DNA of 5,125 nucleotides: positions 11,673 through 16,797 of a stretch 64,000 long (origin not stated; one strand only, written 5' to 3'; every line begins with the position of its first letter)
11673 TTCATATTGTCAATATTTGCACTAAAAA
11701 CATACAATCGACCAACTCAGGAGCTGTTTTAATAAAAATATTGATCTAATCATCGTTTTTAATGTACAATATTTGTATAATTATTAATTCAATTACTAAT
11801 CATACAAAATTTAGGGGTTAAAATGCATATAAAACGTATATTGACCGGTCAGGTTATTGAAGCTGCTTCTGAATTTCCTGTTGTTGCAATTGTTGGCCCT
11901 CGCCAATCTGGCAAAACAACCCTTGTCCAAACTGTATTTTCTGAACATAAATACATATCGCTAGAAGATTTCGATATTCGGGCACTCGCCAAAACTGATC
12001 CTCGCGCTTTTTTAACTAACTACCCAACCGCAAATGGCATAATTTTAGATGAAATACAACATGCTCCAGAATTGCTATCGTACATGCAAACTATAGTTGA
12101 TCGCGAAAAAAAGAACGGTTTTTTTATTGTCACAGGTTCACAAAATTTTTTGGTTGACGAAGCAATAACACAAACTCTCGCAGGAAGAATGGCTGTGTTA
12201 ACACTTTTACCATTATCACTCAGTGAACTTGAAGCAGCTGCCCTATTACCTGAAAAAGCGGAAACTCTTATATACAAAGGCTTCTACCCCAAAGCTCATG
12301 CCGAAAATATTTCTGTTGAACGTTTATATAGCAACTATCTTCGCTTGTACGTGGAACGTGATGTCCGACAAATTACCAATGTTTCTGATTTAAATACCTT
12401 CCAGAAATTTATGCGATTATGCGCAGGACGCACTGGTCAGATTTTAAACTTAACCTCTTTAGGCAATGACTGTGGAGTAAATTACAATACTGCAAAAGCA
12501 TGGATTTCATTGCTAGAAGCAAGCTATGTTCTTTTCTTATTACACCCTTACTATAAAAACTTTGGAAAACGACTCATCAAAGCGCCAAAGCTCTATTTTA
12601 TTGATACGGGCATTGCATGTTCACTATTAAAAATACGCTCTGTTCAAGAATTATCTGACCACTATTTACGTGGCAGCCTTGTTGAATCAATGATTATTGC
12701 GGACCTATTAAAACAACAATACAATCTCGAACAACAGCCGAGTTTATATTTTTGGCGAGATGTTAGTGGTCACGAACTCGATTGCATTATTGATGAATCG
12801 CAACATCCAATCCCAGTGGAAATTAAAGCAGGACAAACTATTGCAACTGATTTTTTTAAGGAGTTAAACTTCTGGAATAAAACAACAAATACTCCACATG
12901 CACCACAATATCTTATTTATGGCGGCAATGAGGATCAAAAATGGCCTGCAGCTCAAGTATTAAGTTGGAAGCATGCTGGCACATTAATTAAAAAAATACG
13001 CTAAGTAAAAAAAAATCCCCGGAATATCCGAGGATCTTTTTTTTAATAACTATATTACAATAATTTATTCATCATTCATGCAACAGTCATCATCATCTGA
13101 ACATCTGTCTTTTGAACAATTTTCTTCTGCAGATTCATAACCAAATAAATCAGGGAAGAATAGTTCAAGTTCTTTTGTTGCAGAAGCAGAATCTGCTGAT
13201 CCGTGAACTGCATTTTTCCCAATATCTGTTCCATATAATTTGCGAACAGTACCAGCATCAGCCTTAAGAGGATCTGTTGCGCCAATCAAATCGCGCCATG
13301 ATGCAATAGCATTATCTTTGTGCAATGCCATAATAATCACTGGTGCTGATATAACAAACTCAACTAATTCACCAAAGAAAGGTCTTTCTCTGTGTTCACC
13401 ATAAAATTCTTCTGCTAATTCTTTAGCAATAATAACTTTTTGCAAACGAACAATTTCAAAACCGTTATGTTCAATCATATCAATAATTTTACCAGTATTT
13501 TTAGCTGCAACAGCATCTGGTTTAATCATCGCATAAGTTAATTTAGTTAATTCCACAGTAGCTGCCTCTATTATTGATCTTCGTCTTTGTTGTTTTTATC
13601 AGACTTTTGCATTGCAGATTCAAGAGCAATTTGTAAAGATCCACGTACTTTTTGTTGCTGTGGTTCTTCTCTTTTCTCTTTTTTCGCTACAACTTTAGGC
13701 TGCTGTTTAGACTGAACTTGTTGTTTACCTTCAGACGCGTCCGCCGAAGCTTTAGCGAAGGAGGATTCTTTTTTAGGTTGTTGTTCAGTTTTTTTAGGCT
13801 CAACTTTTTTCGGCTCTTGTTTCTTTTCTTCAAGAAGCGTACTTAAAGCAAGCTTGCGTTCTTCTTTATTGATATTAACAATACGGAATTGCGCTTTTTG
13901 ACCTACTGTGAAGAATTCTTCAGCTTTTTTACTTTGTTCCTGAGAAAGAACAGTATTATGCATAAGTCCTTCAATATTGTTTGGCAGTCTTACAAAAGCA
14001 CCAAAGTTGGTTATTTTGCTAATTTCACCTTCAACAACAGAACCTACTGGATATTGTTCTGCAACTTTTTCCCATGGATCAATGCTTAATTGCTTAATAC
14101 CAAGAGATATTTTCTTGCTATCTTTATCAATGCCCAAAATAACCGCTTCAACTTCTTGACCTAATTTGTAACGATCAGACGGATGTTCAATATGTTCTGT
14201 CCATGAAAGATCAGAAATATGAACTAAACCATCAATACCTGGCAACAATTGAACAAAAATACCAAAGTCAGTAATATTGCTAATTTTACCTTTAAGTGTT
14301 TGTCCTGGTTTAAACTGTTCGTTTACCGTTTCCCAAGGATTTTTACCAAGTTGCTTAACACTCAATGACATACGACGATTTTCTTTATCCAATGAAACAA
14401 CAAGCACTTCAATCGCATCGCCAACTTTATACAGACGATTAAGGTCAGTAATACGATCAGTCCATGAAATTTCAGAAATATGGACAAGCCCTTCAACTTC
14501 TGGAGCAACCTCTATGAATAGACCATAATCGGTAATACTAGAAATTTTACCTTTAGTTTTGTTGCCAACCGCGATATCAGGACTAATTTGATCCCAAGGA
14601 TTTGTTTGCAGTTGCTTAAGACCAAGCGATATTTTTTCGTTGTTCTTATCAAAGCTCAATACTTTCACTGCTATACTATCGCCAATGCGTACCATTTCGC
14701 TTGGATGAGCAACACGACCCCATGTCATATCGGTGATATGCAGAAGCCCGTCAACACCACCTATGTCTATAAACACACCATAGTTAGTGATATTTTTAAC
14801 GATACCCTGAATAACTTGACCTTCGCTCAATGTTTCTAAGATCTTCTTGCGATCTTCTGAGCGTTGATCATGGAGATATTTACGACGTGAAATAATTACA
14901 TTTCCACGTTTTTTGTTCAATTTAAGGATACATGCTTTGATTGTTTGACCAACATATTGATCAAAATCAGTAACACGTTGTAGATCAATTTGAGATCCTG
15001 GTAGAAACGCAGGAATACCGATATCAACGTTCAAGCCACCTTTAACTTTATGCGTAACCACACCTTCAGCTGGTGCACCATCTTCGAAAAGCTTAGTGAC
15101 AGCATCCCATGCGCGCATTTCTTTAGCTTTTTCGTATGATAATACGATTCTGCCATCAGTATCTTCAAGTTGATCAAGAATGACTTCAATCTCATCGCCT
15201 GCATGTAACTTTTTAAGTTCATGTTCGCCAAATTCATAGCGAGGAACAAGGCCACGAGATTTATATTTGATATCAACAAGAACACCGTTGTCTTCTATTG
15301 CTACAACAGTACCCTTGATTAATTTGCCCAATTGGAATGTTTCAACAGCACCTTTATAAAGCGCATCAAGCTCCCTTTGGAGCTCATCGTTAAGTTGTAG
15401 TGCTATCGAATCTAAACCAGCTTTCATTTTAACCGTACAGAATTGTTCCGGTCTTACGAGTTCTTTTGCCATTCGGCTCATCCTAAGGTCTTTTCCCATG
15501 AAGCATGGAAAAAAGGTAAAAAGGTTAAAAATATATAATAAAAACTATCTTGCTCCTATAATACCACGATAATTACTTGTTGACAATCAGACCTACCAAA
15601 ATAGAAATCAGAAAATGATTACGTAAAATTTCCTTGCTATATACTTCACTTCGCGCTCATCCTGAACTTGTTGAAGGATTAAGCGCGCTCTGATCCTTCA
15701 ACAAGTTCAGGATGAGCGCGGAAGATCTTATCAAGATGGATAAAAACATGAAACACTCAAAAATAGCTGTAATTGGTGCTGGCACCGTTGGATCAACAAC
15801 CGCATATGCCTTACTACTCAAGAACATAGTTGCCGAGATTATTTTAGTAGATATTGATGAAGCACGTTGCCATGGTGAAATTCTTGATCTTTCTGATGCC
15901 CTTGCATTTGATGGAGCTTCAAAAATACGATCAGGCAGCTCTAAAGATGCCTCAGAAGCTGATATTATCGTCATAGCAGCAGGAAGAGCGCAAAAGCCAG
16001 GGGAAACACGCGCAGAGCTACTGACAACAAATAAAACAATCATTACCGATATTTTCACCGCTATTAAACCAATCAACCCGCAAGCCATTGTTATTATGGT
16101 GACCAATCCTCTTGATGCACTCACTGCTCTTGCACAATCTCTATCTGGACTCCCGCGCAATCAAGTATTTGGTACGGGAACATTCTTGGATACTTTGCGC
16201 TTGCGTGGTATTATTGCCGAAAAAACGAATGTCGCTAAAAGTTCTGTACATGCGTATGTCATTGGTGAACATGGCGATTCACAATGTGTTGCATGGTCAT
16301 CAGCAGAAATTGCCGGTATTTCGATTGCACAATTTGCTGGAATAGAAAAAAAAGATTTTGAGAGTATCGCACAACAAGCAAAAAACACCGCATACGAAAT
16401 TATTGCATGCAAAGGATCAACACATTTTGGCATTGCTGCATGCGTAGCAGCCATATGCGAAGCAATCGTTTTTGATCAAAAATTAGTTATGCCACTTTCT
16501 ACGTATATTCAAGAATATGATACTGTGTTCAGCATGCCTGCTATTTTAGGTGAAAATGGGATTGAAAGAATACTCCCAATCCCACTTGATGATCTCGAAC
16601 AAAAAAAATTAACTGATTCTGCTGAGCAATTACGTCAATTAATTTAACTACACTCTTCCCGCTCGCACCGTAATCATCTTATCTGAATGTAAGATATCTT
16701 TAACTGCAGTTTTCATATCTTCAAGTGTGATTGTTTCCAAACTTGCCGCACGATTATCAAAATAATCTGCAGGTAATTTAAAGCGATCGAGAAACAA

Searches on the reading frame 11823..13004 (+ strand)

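Call 16: search_protein_families(library=pfam, proteins=[window:11823-13004:+], max_evalue=0.001)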
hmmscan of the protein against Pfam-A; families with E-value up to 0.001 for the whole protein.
window:11823-13004:+ (393 aa): 3 families
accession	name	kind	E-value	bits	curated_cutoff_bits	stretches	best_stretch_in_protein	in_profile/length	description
PF13635.12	DUF4143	-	2.1e-49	167.8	28.1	1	178-337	1-160/160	Domain of unknown function (DUF4143)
PF13173.12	AAA_14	-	1e-28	100.4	27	1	19-136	3-128/129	AAA domain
PF13401.12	AAA_22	-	9.6e-05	23.1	27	0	20-114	7-100/130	AAA domain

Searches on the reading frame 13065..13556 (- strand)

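Call 16: search_protein_families(library=pfam, proteins=[window:13065-13556:-], max_evalue=0.001)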
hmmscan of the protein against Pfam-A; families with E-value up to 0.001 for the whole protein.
window:13065-13556:- (163 aa): 1 family
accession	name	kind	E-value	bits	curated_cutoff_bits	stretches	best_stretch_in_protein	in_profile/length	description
PF00334.24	NDK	-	1.9e-47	161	27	1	7-136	3-132/135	Nucleoside diphosphate kinase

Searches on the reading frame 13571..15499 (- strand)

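Call 16: search_protein_families(library=pfam, proteins=[window:13571-15499:-], max_evalue=0.001)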
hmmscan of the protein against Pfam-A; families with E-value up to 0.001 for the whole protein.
window:13571-15499:- (642 aa): 6 families
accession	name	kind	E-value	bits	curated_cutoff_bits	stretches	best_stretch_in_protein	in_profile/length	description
PF00575.29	S1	-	2e-101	332.9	22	6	396-469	2-74/74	S1 RNA binding domain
PF23459.1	S1_RRP5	-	1.2e-32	112.8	27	2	486-553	4-71/72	RRP5 S1 domain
PF21710.3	Spt6_S1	-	2.5e-23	82.6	27.5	1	484-555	15-87/91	Spt6, S1/OB domain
PF13509.12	S1_2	-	1.5e-10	41.4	21.8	0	57-108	1-48/61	S1 domain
PF24685.1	OB_RRP5_4th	-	1.9e-07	31.5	31.5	0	506-545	34-73/92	RRP5 OB-fold domain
PF02599.21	CsrA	-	7.5e-05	23.1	27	0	266-290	8-32/53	Global regulator protein family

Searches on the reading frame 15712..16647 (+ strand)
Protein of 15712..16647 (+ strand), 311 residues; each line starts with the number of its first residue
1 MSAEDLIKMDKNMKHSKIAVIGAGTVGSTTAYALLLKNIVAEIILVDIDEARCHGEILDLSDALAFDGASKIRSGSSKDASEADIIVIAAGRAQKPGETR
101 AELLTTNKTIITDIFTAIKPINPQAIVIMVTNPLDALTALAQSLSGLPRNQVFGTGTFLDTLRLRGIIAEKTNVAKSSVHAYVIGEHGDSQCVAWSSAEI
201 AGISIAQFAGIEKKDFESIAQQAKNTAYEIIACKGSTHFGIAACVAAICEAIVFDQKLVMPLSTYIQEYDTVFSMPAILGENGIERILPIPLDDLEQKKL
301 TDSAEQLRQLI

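Call 16: search_protein_families(library=pfam, proteins=[window:15712-16647:+], max_evalue=0.001)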
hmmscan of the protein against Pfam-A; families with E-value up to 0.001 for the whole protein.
window:15712-16647:+ (311 aa): 5 families
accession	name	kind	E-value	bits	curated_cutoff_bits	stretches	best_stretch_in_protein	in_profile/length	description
PF00056.29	Ldh_1_N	-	1.1e-38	132.9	27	1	17-154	2-141/141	lactate/malate dehydrogenase, NAD binding domain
PF02866.23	Ldh_1_C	-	9.6e-34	117.3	22.6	1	157-309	1-165/174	lactate/malate dehydrogenase, alpha/beta C-terminal domain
PF03721.20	UDPG_MGDP_dh_N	-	7.8e-05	22.8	27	0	17-137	2-128/187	UDP-glucose/GDP-mannose dehydrogenase family, NAD binding domain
PF02737.24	3HCDH_N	-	0.00065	20.1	22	1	17-142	1-124/180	3-hydroxyacyl-CoA dehydrogenase, NAD binding domain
PF00899.27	ThiF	-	0.00099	18.8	28.1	0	11-50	16-54/238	ThiF family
